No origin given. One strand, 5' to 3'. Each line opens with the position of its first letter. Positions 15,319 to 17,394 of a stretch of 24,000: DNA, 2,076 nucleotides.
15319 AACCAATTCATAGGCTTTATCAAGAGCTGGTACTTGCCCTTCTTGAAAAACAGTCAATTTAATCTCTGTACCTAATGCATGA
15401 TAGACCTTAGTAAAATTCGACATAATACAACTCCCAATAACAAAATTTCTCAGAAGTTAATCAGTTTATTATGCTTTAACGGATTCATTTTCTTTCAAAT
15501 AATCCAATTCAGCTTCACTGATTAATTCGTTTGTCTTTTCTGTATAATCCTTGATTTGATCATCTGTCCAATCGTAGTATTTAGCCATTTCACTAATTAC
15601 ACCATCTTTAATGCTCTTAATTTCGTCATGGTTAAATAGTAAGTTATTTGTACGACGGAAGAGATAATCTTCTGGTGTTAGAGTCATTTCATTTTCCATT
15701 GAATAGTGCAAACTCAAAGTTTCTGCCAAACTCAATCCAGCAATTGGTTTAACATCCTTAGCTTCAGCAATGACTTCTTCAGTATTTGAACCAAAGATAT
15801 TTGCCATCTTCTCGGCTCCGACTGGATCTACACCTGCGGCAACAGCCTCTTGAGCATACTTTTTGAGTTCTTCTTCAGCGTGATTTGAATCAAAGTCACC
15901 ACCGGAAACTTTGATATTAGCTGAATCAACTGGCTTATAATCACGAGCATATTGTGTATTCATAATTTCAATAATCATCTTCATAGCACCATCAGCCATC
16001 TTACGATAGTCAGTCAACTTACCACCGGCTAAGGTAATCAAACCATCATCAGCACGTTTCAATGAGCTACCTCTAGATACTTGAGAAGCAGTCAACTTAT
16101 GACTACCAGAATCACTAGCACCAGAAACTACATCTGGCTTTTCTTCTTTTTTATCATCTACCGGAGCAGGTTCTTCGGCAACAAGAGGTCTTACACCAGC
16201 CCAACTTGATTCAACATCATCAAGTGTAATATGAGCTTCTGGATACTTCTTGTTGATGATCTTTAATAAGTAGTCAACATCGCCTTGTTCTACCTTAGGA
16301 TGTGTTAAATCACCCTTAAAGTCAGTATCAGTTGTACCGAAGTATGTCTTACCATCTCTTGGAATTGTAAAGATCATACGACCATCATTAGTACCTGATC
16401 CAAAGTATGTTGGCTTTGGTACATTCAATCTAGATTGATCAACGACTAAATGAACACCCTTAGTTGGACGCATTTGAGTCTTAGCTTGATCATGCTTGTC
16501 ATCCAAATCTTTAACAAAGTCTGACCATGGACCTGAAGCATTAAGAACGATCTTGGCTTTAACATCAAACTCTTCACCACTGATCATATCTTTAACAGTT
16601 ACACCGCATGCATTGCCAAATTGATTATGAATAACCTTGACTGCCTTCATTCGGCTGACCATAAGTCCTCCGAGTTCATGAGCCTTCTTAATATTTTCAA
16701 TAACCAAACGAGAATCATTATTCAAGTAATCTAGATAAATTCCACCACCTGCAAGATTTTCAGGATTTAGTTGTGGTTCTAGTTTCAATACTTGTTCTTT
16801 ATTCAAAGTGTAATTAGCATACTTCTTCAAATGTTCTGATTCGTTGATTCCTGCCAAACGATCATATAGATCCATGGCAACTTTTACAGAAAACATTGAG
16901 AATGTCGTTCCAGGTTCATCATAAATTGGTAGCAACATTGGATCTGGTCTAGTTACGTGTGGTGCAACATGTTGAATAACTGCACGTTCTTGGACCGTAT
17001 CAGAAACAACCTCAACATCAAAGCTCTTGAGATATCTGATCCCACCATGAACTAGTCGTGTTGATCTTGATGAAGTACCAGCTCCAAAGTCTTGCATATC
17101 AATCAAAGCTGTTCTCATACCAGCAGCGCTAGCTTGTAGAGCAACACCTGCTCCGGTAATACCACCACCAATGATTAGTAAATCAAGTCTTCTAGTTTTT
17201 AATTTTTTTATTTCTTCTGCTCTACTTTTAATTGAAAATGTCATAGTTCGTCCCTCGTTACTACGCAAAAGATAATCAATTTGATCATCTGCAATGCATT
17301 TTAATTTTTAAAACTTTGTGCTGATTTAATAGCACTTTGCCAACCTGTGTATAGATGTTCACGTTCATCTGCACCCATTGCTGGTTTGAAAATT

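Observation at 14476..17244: Leaderless ApbE replaces glpF after glpO, and the GlpO-specific insert carries a flavinylation-type D-x-x-S-G-A-S motif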

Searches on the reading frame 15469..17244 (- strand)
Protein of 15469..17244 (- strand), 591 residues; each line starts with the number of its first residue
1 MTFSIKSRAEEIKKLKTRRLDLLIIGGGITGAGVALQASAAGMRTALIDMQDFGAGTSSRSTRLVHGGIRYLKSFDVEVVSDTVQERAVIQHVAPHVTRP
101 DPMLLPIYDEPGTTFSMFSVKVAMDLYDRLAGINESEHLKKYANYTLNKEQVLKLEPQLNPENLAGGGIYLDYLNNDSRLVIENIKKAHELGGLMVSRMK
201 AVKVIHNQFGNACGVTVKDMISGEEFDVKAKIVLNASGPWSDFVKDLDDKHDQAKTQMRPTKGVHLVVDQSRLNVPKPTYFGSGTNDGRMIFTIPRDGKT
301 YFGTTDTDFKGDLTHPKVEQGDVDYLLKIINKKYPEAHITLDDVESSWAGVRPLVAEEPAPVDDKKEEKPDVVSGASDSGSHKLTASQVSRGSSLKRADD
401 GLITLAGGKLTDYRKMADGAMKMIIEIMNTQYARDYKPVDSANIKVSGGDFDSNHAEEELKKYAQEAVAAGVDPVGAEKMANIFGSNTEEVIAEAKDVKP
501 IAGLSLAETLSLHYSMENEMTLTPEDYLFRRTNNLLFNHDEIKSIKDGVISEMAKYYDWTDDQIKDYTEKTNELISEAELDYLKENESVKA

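Call 8: search_protein_families(library=pfam, proteins=[window:15469-17244:-])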
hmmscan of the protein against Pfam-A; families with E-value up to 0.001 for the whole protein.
window:15469-17244:- (591 aa): 4 families
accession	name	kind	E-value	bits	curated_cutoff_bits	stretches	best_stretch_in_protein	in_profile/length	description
PF01266.30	DAO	-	7.1e-52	177.5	27.9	1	21-381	1-337/353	FAD dependent oxidoreductase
PF16901.10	DAO_C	-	8.2e-17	61.7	31.4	1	442-563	4-125/126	C-terminal domain of alpha-glycerophosphate oxidase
PF00890.30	FAD_binding_2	-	8.8e-06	25.6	20.4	0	21-58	1-38/414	FAD binding domain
PF12831.13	FAD_oxidored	-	4e-05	23.5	27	1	21-68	1-48/416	FAD dependent oxidoreductase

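Call 9: search_protein_families(library=ncbifam, proteins=[window:15469-17244:-])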
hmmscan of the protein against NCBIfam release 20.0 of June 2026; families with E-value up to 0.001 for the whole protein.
window:15469-17244:- (591 aa): 14 families
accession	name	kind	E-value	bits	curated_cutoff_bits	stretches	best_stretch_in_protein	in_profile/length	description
NF033461.1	glycerol3P_ox_1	equivalog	4.7e-264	877.3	840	2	2-358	1-352/607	type 1 glycerol-3-phosphate oxidase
NF008899.0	PRK12266.1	equivalog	8.6e-84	281.8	360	1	17-548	4-495/508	glycerol-3-phosphate dehydrogenase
NF009906.0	PRK13369.1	equivalog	9.2e-75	252.1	352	1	17-547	4-493/502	glycerol-3-phosphate dehydrogenase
TIGR03377.1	glycerol3P_GlpA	equivalog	1.2e-39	136.3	552.8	1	22-432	2-366/530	anaerobic glycerol-3-phosphate dehydrogenase subunit GlpA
NF008313.0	PRK11101.1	equivalog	2.1e-34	119.1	425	1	15-431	4-376/548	anaerobic glycerol-3-phosphate dehydrogenase subunit A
NF033460.1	glycerol3P_ox_II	equivalog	1.4e-12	47.4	460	1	20-356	2-319/361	type 2 glycerol-3-phosphate oxidase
TIGR02352.1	thiamin_ThiO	equivalog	9.4e-11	41.4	250.8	2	136-358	106-309/351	glycine oxidase ThiO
NF050086.1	pipecolate_AmaA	exception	1.3e-06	27.3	600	1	11-69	16-75/425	L-pipecolate oxidase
NF053717.1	VnlPnlRedVprA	equivalog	4.9e-06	25.6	600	0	186-253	139-206/481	vinyl phenol reductase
TIGR02032.1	GG-red-SF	subfamily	8.3e-06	25.7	158.8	0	21-54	2-35/297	geranylgeranyl reductase family protein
NF005691.0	PRK07494.1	equivalog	2.6e-05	22.9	459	1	17-77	6-64/404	UbiH/UbiF family hydroxylase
NF041080.1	DGGGPL_reductase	equivalog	3.7e-05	22.8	580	0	20-53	2-35/447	digeranylgeranylglycerophospholipid reductase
TIGR01984.1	UbiH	equivalog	0.00021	20.3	392.2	1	21-79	1-63/382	2-octaprenyl-6-methoxyphenyl hydroxylase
NF005511.0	PRK07121.1-4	equivalog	0.00073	18.1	466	0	16-67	17-67/553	FAD-binding protein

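Call 14: find_homologous_proteins(query=window:15469-17244:-, max_evalue=1e-50)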
Query window:15469-17244:- (591 aa): 7963 proteins with E <= 1e-50 among 8000 candidates; the best 120 are listed.
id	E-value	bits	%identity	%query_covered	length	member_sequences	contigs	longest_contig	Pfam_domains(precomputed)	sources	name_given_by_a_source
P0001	0.0e+0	1275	96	100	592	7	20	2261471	PF16901.11,PF01266.31,PF00890.31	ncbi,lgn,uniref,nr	ncbi:alpha-glycerophosphate oxidase [Companilactobacillus crustorum]|uniref:Alpha-glycerophosphate o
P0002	0.0e+0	1258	94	100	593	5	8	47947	PF16901.11,PF01266.31,PF00890.31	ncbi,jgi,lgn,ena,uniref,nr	ncbi:FAD-dependent oxidoreductase [Companilactobacillus kimchiensis]|uniref:Alpha-glycerophosphate o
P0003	0.0e+0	1237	93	100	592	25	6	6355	PF16901.11,PF01266.31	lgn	-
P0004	0.0e+0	1219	92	100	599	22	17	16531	PF16901.11,PF01266.31,PF00890.31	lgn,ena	-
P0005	0.0e+0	1205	91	100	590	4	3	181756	PF16901.11,PF01266.31,PF00890.31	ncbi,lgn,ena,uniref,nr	ncbi:FAD-dependent oxidoreductase [Companilactobacillus nuruki]|uniref:Alpha-glycerophosphate oxidas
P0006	0.0e+0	1133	85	100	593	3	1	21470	PF16901.11,PF01266.31,PF00890.31,PF12831.14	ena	-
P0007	0.0e+0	1027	77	100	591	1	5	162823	PF16901.11,PF01266.31,PF00890.31,PF12831.14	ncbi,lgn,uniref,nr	ncbi:FAD-dependent oxidoreductase [Companilactobacillus mishanensis]|uniref:Alpha-glycerophosphate o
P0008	1.4e-281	953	72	99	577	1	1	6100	PF16901.11,PF01266.31,PF00890.31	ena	-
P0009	1.9e-281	953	72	99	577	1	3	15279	PF16901.11,PF01266.31,PF00890.31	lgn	-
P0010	6.0e-280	948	72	99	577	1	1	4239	PF16901.11,PF01266.31,PF00890.31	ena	-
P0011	4.1e-279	945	72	99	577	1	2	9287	PF16901.11,PF01266.31,PF00890.31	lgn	-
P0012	1.0e-276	937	71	99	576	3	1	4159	PF16901.11,PF01266.31,PF00890.31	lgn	-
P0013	5.0e-276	935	71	99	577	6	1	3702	PF16901.11,PF01266.31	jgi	-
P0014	8.5e-276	934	71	99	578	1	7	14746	PF16901.11,PF01266.31,PF00890.31,PF01494.26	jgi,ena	-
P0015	5.0e-274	928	69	99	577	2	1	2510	PF16901.11,PF01266.31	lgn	-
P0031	4.0e-243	826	63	100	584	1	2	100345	PF16901.11,PF01266.31,PF12831.14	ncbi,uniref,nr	ncbi:FAD-dependent oxidoreductase [Lactiplantibacillus daowaiensis]|uniref:Alpha-glycerophosphate ox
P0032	8.0e-243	825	63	100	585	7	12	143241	PF16901.11,PF01266.31,PF00890.31,PF01494.26,PF12831.14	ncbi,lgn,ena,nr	ncbi:MAG TPA: glycerol-3-phosphate dehydrogenase/oxidase [Candidatus Ligilactobacillus excrementipul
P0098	2.4e-237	807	64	99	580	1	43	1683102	PF16901.11,PF01266.31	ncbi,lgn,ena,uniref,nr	ncbi:alpha-glycerophosphate oxidase [Lactobacillus apis]|uniref:FAD-dependent oxidoreductase n=1 Tax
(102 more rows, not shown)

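Call 19: search_solved_structures(query=window:15469-17244:-, show_alignments=2, max_evalue=1e-20)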
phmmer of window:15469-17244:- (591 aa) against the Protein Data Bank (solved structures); distinct sequences matched with E-value up to 1e-20: 4.
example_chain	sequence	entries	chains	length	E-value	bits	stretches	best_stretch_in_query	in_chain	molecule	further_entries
2rgo_A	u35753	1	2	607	8.7e-195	651.9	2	3-356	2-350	Alpha-Glycerophosphate Oxidase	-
2rgh_A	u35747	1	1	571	1.2e-194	651.4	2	3-356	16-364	Alpha-Glycerophosphate Oxidase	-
3da1_A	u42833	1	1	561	3.9e-121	408.8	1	3-358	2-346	Glycerol-3-phosphate dehydrogenase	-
2qcu_A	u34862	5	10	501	1.3e-48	169.4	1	20-543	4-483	Aerobic glycerol-3-phosphate dehydrogenase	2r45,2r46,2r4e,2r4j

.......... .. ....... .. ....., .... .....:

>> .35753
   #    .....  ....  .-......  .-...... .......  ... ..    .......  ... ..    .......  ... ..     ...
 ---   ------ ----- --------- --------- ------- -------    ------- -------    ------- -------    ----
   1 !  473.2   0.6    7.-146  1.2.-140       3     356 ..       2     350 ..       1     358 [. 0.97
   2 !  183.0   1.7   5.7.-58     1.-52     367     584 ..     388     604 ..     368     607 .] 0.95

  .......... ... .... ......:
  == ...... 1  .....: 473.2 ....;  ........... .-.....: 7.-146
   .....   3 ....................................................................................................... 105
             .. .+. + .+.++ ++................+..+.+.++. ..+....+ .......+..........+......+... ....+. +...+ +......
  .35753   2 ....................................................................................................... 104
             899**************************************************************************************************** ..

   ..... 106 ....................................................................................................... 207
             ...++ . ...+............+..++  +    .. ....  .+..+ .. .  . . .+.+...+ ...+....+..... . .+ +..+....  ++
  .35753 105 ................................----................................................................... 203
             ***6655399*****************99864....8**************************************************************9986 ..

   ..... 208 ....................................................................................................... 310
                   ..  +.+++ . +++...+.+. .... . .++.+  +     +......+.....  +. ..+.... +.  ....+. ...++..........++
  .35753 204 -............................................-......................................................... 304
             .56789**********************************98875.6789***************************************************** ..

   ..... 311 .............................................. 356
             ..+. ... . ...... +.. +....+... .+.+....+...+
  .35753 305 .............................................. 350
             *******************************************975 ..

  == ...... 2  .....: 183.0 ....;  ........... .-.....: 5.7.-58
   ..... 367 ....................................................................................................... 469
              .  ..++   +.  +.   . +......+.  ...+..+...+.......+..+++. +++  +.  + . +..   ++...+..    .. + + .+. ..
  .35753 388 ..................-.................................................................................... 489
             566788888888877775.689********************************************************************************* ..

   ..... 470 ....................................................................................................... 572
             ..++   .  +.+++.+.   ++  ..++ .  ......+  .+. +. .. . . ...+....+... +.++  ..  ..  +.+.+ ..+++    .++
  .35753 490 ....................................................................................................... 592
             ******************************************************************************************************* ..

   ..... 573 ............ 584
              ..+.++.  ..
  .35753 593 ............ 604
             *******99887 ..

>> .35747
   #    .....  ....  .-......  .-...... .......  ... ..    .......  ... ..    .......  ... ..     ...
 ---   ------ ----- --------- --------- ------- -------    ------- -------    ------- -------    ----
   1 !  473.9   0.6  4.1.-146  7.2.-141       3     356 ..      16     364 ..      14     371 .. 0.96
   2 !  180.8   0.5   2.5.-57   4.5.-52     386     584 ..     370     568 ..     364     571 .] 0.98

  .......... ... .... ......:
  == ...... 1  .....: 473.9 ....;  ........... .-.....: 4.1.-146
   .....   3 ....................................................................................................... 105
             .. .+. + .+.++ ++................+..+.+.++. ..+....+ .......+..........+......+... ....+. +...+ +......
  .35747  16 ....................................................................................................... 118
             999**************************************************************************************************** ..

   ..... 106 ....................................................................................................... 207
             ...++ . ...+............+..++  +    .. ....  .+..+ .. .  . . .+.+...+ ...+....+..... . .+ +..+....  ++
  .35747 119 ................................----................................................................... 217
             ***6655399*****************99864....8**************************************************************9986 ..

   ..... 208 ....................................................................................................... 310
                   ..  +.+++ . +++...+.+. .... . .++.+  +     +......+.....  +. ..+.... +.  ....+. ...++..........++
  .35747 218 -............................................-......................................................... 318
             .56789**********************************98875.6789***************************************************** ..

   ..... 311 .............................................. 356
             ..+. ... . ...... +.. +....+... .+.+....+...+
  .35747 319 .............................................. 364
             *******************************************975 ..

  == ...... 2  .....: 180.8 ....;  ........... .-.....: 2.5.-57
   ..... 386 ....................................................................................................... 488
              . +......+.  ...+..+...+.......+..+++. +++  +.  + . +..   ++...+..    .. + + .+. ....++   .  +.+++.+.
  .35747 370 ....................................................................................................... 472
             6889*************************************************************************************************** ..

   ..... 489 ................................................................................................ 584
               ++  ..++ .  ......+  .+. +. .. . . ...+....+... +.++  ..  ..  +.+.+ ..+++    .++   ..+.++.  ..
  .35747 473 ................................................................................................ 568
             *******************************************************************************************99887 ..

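Call 26: find_encoding_contigs(protein=P0098, flank=8000, max_places=2)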
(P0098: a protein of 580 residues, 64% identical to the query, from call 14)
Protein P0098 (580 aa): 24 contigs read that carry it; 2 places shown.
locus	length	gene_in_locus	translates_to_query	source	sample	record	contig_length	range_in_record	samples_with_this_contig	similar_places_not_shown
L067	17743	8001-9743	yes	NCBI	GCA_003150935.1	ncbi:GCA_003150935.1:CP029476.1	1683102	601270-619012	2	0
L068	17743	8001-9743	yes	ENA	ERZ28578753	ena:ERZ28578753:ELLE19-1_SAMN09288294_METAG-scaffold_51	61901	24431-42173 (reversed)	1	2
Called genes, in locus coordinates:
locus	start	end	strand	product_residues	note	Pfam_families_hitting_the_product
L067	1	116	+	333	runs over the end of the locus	PF13847:Methyltransf_31 (faint), PF21106:YtxK_like (weak), PF02384:N6_Mtase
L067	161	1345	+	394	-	PF00871:Acetate_kinase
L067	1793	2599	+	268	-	PF00702:Hydrolase (faint), PF08282:Hydrolase_3, PF12710:HAD (faint), PF05116:S6PP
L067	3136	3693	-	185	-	PF00589:Phage_integrase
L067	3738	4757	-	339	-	PF03217:SlpA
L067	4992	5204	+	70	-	-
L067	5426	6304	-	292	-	PF00126:HTH_1, PF03466:LysR_substrate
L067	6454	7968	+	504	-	PF00370:FGGY_N, PF02782:FGGY_C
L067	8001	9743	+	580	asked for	PF01266:DAO, PF16901:DAO_C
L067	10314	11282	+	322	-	PF20511:PMI_typeI_cat, PF07883:Cupin_2 (faint), PF21621:MPI_cupin_dom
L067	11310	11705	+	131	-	-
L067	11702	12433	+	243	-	PF00072:Response_reg, PF00486:Trans_reg_C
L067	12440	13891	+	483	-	PF00672:HAMP, PF00512:HisKA, PF02518:HATPase_c, PF13589:HATPase_c_3 (weak)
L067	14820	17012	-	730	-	PF27449:LtaS_N, PF00884:Sulfatase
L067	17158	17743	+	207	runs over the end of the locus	PF04892:VanZ-LLP1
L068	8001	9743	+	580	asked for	PF01266:DAO, PF16901:DAO_C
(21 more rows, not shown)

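Call 27: find_encoding_contigs(protein=P0031, flank=8000, max_places=2)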
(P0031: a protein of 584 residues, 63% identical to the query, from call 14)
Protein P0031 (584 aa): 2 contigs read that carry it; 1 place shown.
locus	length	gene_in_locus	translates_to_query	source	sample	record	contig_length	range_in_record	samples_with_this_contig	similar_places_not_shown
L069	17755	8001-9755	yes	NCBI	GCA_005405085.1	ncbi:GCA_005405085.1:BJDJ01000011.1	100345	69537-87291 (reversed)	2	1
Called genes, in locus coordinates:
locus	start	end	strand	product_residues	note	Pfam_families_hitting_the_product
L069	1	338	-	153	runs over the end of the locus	PF00359:PTS_EIIA_2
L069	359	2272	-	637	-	PF05043:Mga (faint), PF08220:HTH_DeoR (faint), PF08279:HTH_11 (weak), PF00359:PTS_EIIA_2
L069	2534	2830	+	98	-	-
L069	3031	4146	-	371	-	PF00126:HTH_1, PF03466:LysR_substrate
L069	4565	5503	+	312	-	PF00478:IMPDH (faint), PF03060:NMO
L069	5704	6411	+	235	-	PF00230:MIP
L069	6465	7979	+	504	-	PF00370:FGGY_N, PF02782:FGGY_C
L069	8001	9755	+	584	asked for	PF01266:DAO, PF12831:FAD_oxidored (weak), PF16901:DAO_C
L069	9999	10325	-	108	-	PF02452:PemK_toxin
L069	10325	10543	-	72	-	-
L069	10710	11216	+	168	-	PF03061:4HBT (weak)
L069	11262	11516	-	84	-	-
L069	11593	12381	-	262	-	PF05116:S6PP, PF08282:Hydrolase_3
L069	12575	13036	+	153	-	PF00358:PTS_EIIA_1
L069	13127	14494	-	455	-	PF00672:HAMP, PF00512:HisKA, PF02518:HATPase_c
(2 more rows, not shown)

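Call 28: find_encoding_contigs(protein=P0032, flank=8000, max_places=2)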
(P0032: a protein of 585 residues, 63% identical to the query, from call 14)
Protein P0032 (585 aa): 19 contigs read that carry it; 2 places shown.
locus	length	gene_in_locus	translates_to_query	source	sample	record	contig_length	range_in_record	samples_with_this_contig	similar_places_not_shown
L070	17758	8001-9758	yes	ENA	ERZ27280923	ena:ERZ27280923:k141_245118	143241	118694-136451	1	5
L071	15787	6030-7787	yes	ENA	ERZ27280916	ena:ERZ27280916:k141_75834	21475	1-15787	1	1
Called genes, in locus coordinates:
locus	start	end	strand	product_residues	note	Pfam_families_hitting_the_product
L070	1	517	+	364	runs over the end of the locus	PF19200:MupG_N, PF05913:MupG_C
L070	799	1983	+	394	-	PF13527:Acetyltransf_9, PF17668:Acetyltransf_17, PF13530:SCP2_2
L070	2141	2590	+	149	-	PF11694:DUF3290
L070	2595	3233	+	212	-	PF20730:YetF_N, PF04239:DUF421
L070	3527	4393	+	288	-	PF06574:FAD_syn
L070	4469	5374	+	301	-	PF00126:HTH_1, PF03466:LysR_substrate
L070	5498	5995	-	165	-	PF07681:DoxX (weak)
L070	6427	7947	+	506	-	PF00370:FGGY_N, PF02782:FGGY_C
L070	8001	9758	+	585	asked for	PF01494:FAD_binding_3 (faint), PF00890:FAD_binding_2 (faint), PF01266:DAO, PF12831:FAD_oxidored (faint), PF16901:DAO_C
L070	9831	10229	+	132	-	-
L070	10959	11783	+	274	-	PF00497:SBP_bac_3, PF10613:Lig_chan-Glu_bd (weak)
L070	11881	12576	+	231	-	PF00528:BPD_transp_1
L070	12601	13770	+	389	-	PF00155:Aminotran_1_2, PF01041:DegT_DnrJ_EryC1, PF01053:Cys_Met_Meta_PP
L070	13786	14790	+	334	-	PF00389:2-Hacid_dh, PF02826:2-Hacid_dh_C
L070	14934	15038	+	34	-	-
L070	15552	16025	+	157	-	PF13420:Acetyltransf_4, PF00583:Acetyltransf_1, PF13673:Acetyltransf_10, PF13508:Acetyltransf_7, PF08445:FR47 (weak)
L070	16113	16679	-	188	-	PF07155:ECF-ribofla_trS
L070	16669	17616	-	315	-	PF08543:Phos_pyr_kin, PF00294:PfkB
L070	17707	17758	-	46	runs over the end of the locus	-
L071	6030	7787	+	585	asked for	PF01494:FAD_binding_3 (faint), PF00890:FAD_binding_2 (faint), PF01266:DAO, PF12831:FAD_oxidored (faint), PF16901:DAO_C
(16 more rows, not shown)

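Call 32: search_protein_representatives(protein=window:15469-17244:-)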
Query: 591 residues. Proteins with E-value up to 0.001 (for the whole library): 15079; up to 1e-10: 9223; up to 1e-30: 2765. The best 150 are listed.
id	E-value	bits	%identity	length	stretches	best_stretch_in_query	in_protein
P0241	2.0e-205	700.3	58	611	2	1-357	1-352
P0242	5.9e-171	586.5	51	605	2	1-356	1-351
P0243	5.6e-144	497.5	46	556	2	4-360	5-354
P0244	1.6e-142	492.7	52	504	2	1-264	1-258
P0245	6.5e-137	474.1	43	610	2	3-357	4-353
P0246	2.5e-132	459.0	43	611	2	1-356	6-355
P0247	1.6e-116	406.8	42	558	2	3-359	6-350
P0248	5.1e-109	382.1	41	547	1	3-575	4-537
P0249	1.1e-108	381.0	42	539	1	7-558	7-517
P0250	1.6e-107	377.1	40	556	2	8-360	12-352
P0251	2.8e-105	369.7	39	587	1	3-565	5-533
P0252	2.3e-104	366.7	39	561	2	3-360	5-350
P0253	1.7e-102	360.5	39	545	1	8-578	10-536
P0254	4.6e-100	352.5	39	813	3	6-362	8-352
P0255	1.1e-99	351.2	40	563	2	2-359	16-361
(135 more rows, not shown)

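Call 57: search_protein_families(library=pfam, proteins=[L070:9831-10229:+], max_evalue=0.01)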
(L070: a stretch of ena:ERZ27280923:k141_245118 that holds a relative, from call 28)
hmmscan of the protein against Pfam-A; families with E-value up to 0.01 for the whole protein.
L070:9831-10229:+ (132 aa): 2 families
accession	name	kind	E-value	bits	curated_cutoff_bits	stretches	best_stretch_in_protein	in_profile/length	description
PF12724.12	Flavodoxin_5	-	0.0002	22.1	27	1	4-63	2-69/145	Flavodoxin domain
PF12641.12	Flavodoxin_3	-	0.00063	20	27.5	1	4-79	2-79/160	Flavodoxin domain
